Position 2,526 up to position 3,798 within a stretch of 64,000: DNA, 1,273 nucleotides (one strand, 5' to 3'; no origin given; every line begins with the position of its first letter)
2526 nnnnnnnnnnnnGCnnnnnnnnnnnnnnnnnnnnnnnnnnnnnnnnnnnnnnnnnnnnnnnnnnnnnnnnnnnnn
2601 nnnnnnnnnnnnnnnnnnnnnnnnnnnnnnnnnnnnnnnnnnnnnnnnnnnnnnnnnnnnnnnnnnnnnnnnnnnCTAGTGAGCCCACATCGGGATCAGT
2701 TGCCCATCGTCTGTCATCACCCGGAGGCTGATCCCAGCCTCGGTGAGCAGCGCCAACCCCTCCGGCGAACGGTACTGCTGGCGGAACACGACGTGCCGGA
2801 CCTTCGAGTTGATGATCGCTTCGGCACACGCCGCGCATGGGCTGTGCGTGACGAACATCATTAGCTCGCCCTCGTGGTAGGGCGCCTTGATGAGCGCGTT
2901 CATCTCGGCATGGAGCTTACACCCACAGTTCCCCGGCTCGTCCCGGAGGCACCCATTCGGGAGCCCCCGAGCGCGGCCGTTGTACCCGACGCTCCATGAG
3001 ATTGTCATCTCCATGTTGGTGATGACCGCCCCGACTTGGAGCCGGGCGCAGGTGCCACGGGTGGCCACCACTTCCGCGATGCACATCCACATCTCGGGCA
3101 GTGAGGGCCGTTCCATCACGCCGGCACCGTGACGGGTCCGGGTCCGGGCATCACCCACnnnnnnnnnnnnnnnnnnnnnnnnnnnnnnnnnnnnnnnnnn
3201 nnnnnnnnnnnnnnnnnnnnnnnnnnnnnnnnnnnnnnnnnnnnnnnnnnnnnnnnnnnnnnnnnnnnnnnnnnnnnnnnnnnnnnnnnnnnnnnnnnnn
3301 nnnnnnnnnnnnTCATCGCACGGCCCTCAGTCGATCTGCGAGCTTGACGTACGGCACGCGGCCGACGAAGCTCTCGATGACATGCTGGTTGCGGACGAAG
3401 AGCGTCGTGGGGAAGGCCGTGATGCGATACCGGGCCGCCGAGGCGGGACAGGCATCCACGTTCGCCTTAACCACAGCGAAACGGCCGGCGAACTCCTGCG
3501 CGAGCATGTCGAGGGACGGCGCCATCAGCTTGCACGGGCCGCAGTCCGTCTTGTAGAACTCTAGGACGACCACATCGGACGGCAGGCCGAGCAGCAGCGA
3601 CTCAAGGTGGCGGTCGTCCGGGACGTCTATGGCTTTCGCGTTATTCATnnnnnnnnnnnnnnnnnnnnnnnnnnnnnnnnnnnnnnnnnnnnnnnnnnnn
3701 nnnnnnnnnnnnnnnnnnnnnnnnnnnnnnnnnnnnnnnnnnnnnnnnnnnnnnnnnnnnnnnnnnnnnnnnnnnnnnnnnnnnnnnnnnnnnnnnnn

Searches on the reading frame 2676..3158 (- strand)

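Call 82: search_protein_families(library=pfam, alignment_id=A5, max_evalue=0.001)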
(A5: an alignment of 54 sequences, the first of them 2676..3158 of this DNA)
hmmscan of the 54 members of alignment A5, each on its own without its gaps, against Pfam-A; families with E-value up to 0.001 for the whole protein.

A. member 1, window:2676-3158:- (160 aa): 7 families
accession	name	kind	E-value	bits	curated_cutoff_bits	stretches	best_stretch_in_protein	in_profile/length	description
PF00383.29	dCMP_cyt_deam_1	-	3.6e-16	59.4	25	1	22-125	5-100/102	Cytidine and deoxycytidylate deaminase zinc-binding region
PF14437.12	MafB19-deam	-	3.4e-10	40.4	27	1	25-129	8-103/142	MafB19-like deaminase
PF08210.17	APOBEC_N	-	6.3e-07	30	25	1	67-149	35-132/170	APOBEC-like N-terminal domain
PF18772.7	APOBEC2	-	8.3e-07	29.6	26.8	1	66-150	38-135/175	APOBEC2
PF18750.7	SNAD4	-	5.1e-06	27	27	1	68-150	22-117/130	Secreted Novel AID/APOBEC-like Deaminase 4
PF18778.7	NAD1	-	1.1e-05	26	27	1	61-149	33-135/175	Novel AID APOBEC clade 1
PF18771.7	APOBEC3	-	0.00057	20.4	27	0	98-150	53-118/137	APOBEC3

B. families by the number of members that match (of 54 scanned): 27 families (the first 25 are shown)
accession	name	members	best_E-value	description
PF23859.1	DpdA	1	1.2e-75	DeoxyPurine in DNA protein A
PF02768.20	DNA_pol3_beta_3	1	2.1e-21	DNA polymerase III beta subunit, C-terminal domain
PF00085.26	Thioredoxin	1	1.5e-18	Thioredoxin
PF02767.21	DNA_pol3_beta_2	1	3e-16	DNA polymerase III beta subunit, central domain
PF00383.29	dCMP_cyt_deam_1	1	3.6e-16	Cytidine and deoxycytidylate deaminase zinc-binding region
PF00712.24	DNA_pol3_beta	1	4e-11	DNA polymerase III beta subunit, N-terminal domain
PF07508.19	Recombinase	1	5.2e-11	Recombinase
PF14437.12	MafB19-deam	1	3.4e-10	MafB19-like deaminase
PF08210.17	APOBEC_N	1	6.3e-07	APOBEC-like N-terminal domain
PF18772.7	APOBEC2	1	8.3e-07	APOBEC2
PF00239.26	Resolvase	1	8.5e-07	Resolvase, N terminal domain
PF00004.35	AAA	1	1.1e-06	ATPase family associated with various cellular activities (AAA)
PF05496.18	RuvB_N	1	4e-06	Holliday junction DNA helicase RuvB P-loop domain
PF18750.7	SNAD4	1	5.1e-06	Secreted Novel AID/APOBEC-like Deaminase 4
PF13560.12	HTH_31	1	5.7e-06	Helix-turn-helix domain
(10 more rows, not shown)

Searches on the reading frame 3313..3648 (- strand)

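Call 110: search_protein_families(library=pfam, proteins=[window:3313-3648:-], max_evalue=0.001)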
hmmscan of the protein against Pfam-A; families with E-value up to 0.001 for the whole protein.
window:3313-3648:- (111 aa): 3 families
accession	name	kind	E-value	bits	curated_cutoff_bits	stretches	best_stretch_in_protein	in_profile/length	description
PF00085.26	Thioredoxin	-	1.5e-18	67.2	23.5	1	24-107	18-101/103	Thioredoxin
PF00578.27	AhpC-TSA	-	0.00024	21.5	26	1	25-71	26-74/124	AhpC/TSA family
PF13098.12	Thioredoxin_2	-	0.00055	20.7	27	0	27-105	8-102/104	Thioredoxin-like domain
